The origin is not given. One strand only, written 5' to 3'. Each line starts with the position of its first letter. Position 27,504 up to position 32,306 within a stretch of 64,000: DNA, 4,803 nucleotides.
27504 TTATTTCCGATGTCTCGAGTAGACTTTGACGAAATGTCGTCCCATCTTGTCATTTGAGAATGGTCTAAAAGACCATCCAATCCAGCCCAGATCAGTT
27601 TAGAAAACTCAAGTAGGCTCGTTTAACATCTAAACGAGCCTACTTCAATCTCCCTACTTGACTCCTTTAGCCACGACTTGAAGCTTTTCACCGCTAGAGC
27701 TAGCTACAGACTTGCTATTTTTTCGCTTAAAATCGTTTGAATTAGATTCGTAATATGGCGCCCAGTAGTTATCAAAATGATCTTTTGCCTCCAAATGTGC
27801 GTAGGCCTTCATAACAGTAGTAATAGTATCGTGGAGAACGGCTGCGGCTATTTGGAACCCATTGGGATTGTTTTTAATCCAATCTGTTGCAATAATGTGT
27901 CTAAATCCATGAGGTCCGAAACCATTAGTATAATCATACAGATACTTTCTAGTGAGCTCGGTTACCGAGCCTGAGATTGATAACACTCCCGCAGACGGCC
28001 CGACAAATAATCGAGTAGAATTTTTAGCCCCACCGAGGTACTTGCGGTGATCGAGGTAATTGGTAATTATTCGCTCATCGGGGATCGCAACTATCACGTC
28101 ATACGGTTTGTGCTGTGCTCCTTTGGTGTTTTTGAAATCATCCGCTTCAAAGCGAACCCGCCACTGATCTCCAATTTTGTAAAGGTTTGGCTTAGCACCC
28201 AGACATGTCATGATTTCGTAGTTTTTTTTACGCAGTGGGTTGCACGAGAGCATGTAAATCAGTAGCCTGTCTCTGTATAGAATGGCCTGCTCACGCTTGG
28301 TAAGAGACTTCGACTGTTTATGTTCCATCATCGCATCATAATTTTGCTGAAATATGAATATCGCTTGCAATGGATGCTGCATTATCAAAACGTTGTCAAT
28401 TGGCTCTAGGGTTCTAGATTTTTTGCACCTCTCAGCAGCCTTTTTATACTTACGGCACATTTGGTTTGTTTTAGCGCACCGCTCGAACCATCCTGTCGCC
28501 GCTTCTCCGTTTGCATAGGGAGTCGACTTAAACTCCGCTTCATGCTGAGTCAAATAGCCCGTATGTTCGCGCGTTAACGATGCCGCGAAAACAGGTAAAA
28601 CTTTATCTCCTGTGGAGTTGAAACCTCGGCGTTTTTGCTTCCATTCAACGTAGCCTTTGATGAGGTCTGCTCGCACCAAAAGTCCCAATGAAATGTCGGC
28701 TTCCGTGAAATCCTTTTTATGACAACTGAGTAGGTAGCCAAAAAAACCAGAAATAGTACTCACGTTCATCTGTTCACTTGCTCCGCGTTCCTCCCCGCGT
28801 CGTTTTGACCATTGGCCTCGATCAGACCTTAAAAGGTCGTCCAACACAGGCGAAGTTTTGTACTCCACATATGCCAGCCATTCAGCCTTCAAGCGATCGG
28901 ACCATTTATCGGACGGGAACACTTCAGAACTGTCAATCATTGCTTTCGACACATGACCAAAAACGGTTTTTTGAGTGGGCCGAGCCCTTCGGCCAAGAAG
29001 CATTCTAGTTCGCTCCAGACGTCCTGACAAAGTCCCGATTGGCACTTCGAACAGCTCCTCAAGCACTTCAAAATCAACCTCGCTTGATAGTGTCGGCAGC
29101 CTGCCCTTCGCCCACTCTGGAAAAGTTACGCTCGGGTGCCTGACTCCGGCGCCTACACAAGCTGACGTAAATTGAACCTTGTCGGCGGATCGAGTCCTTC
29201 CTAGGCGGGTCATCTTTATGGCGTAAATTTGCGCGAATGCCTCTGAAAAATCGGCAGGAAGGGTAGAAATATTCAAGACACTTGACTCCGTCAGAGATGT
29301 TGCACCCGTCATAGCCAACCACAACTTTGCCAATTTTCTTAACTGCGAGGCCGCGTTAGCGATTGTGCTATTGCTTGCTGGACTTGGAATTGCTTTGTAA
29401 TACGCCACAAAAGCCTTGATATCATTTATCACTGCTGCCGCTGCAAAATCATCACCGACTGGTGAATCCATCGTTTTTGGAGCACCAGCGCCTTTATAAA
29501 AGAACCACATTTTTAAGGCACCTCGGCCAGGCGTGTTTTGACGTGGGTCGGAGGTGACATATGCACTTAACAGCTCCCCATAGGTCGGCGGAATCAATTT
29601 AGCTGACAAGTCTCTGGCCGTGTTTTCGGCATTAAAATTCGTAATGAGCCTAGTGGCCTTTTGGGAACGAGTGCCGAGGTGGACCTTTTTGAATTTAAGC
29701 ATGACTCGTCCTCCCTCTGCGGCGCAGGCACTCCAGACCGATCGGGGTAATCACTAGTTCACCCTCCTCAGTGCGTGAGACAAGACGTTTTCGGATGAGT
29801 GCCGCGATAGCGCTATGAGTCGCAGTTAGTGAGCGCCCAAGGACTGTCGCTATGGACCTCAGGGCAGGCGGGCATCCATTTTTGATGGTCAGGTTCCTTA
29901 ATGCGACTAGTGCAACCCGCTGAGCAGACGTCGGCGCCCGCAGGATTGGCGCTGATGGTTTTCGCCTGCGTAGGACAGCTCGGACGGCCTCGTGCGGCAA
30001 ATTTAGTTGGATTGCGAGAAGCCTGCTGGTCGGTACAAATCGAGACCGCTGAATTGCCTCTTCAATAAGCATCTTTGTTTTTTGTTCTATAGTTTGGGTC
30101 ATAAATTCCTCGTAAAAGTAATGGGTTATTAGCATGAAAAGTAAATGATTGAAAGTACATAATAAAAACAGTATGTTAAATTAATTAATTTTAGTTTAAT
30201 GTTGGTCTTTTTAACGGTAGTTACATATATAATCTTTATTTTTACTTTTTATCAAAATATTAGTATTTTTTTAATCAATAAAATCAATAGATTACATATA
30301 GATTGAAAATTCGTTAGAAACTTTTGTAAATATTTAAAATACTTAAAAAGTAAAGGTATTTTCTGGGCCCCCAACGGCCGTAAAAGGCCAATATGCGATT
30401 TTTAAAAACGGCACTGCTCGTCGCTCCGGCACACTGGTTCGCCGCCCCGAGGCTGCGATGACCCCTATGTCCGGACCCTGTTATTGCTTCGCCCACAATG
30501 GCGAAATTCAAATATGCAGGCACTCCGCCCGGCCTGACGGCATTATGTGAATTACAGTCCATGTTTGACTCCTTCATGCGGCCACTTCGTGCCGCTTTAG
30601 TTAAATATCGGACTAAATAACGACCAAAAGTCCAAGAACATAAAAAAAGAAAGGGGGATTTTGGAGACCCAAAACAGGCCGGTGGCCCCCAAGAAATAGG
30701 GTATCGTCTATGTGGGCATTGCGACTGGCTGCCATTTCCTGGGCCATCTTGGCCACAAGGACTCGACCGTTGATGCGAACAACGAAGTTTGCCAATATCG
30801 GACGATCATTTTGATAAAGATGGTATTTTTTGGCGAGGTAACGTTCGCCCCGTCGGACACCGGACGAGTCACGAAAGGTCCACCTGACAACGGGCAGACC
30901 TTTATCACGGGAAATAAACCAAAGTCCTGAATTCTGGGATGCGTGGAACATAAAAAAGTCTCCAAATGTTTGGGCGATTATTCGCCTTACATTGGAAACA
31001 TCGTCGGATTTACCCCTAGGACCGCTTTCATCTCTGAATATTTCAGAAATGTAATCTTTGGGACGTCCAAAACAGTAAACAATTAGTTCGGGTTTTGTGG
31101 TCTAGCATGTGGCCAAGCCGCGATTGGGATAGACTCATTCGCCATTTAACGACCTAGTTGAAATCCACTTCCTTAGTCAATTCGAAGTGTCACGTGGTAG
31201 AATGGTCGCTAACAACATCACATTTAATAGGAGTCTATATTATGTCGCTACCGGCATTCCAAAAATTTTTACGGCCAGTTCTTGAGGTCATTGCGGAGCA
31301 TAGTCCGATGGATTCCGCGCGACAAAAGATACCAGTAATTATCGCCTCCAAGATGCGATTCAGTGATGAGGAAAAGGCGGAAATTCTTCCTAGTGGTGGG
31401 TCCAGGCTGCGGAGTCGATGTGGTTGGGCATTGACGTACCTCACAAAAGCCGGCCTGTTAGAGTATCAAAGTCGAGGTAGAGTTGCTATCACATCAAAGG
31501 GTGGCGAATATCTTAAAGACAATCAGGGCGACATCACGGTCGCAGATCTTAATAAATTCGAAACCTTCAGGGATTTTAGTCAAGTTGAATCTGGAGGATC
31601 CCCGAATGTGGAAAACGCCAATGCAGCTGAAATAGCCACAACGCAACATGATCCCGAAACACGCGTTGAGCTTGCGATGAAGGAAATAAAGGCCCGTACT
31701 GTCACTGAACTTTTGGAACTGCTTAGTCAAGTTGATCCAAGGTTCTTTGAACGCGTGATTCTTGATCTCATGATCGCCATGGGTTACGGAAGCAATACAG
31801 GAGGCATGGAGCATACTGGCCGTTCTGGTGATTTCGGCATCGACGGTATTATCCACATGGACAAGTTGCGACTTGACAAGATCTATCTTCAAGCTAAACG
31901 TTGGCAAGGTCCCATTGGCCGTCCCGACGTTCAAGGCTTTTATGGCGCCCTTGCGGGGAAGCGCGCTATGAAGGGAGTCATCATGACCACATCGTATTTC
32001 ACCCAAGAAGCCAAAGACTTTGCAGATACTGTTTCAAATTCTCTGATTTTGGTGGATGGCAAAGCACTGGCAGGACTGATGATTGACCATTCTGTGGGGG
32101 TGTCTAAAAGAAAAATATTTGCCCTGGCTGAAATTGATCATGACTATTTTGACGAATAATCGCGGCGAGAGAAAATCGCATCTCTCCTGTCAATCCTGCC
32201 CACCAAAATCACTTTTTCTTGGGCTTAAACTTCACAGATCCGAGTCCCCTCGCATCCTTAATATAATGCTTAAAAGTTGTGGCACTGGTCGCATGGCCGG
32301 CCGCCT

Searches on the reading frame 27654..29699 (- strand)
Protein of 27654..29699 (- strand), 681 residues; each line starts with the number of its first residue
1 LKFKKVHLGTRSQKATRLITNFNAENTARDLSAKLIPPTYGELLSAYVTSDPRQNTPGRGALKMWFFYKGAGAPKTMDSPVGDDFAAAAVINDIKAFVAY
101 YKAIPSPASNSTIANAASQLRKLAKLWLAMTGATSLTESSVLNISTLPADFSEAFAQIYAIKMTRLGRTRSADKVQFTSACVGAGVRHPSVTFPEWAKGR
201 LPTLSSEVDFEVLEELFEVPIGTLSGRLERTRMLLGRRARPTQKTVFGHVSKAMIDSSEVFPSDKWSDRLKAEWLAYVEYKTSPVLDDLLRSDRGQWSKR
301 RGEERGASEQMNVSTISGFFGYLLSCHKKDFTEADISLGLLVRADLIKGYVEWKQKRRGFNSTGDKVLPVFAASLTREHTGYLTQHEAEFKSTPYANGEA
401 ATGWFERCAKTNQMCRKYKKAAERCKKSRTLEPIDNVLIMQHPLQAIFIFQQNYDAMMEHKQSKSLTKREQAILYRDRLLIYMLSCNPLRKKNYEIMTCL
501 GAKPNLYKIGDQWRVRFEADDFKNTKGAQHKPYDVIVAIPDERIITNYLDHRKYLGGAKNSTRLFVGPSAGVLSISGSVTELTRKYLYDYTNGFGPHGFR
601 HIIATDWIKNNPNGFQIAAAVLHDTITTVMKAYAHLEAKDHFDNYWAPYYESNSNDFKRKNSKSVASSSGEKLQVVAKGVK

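Call 26: search_protein_families(library=pfam, proteins=[window:27654-29699:-], max_evalue=0.001)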
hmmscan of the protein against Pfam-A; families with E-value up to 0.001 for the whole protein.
window:27654-29699:- (681 aa): 0 families

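Call 31: search_protein_families(library=padloc, proteins=[window:27654-29699:-], max_evalue=0.001)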
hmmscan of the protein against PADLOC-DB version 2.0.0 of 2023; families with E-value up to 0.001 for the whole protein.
window:27654-29699:- (681 aa): 0 families

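Call 61: search_protein_families(library=ncbifam, proteins=[window:27654-29699:-], max_evalue=0.001)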
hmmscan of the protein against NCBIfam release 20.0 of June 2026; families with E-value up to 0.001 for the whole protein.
window:27654-29699:- (681 aa): 3 families
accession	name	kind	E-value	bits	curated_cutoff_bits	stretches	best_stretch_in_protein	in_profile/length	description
NF003462.0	PRK05084.1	equivalog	6.7e-06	25.1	267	1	542-640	248-348/360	tyrosine recombinase XerS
TIGR02224.1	recomb_XerC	equivalog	2.9e-05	23.6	335.15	1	526-645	165-286/295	tyrosine recombinase XerC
NF040815.2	recomb_XerA_Arch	equivalog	0.00012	21.7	220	1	546-640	169-258/263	site-specific tyrosine recombinase/integron integrase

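Call 62: search_protein_families(library=phrogs, proteins=[window:27654-29699:-], max_evalue=0.001)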
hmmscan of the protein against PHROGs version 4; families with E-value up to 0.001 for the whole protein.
window:27654-29699:- (681 aa): 2 families
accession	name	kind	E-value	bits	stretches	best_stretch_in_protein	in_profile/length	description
phrog_1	-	integration and excision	1.3e-08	35.6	1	524-654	330-455/611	integrase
phrog_7685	-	integration and excision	0.00026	21.6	1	539-639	131-226/240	integrase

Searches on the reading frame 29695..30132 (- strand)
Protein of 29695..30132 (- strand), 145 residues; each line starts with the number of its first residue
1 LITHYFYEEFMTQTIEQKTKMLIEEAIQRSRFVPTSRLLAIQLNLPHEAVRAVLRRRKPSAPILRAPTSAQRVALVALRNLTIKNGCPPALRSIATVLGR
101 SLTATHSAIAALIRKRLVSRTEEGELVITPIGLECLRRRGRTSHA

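Call 26: search_protein_families(library=pfam, proteins=[window:29695-30132:-], max_evalue=0.001)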
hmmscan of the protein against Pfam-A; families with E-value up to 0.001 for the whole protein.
window:29695-30132:- (145 aa): 1 family
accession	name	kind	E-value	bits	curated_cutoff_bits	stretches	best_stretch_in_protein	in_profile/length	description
PF01726.22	LexA_DNA_bind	-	2.8e-05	24.2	23.7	0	68-122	5-60/65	LexA DNA binding domain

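Call 31: search_protein_families(library=padloc, proteins=[window:29695-30132:-], max_evalue=0.001)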
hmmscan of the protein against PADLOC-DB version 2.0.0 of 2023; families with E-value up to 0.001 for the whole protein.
window:29695-30132:- (145 aa): 0 families

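Call 61: search_protein_families(library=ncbifam, proteins=[window:29695-30132:-], max_evalue=0.001)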
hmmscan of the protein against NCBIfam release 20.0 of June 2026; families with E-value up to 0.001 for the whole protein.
window:29695-30132:- (145 aa): 0 families

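Call 62: search_protein_families(library=phrogs, proteins=[window:29695-30132:-], max_evalue=0.001)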
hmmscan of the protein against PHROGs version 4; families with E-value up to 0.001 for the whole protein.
window:29695-30132:- (145 aa): 1 family
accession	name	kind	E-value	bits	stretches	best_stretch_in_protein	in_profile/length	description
phrog_3502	-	unknown function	2.5e-10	41.5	1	66-129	48-112/131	-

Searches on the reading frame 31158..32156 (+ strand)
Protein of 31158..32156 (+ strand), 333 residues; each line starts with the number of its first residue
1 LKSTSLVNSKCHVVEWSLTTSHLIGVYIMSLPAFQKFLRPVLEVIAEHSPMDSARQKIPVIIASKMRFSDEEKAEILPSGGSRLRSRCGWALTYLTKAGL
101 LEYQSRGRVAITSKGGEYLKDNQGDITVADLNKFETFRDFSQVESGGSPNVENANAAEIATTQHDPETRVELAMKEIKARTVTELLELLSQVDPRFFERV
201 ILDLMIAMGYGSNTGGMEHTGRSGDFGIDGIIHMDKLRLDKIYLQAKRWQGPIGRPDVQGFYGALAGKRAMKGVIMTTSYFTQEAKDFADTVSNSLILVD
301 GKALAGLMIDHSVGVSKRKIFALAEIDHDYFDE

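Call 26: search_protein_families(library=pfam, proteins=[window:31158-32156:+], max_evalue=0.001)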
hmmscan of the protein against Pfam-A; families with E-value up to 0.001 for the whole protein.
window:31158-32156:+ (333 aa): 3 families
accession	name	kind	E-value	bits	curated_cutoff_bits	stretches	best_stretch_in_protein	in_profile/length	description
PF04471.18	Mrr_cat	-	8.4e-34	116.6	21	1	190-308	2-115/115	Restriction endonuclease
PF14338.12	Mrr_N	-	1.4e-20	73.6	29.5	1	34-120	1-86/87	Mrr N-terminal domain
PF22722.2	NA-iREase1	-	6.4e-09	36.2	27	1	216-298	15-98/106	NACHT-associated inactive Restriction Endonuclease 1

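Call 31: search_protein_families(library=padloc, proteins=[window:31158-32156:+], max_evalue=0.001)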
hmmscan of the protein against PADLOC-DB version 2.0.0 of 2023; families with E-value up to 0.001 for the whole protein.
window:31158-32156:+ (333 aa): 6 families
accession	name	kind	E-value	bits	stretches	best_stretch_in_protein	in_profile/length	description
PDLC03657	mREase_IV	-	1.9e-79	265.2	1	29-332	1-315/317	Type IV methyl-directed restriction enzyme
PDLC04796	PDC-S02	-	1.5e-27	94.5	1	159-333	210-381/390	-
PDLC04819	PDC-S02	-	8.3e-18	62.7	1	161-312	164-310/334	-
PDLC04806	PDC-S02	-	7e-15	53.1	1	159-312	153-304/324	-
PDLC03663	mREase_IV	-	2.3e-10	37.8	1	188-311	408-526/544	Type IV methyl-directed restriction enzyme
PDLC04815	PDC-S02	-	0.00062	17.2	1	160-290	175-300/346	-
